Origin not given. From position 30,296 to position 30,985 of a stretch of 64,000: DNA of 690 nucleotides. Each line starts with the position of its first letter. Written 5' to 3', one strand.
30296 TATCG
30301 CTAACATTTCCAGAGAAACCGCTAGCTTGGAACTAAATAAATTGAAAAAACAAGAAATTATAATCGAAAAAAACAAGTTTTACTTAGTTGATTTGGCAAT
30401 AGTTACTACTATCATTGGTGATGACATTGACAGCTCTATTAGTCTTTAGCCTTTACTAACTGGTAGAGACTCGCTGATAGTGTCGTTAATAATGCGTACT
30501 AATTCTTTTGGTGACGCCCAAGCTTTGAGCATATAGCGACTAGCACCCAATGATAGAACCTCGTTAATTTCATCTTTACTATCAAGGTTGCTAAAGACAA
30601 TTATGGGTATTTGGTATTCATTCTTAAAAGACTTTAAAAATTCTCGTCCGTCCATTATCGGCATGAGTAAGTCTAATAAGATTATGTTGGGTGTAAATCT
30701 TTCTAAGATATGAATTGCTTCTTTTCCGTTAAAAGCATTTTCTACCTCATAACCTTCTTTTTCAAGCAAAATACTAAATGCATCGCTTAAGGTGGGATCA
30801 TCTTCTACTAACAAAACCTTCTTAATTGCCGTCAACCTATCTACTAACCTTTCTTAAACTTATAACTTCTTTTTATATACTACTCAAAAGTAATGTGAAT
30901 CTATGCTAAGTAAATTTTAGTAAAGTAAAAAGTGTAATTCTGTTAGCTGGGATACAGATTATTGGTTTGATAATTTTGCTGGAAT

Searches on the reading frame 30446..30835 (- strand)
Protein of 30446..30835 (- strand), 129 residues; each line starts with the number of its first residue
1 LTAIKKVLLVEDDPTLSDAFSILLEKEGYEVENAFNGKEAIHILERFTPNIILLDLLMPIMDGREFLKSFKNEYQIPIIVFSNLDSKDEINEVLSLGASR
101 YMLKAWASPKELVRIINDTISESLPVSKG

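Call 38: search_protein_families(library=pfam, proteins=[window:30446-30835:-], max_evalue=0.001)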
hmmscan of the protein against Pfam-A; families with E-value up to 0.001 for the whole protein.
window:30446-30835:- (129 aa): 1 family
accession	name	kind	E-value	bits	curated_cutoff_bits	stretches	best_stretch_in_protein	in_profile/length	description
PF00072.30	Response_reg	-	5.3e-24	85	30.2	1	7-116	1-110/111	Response regulator receiver domain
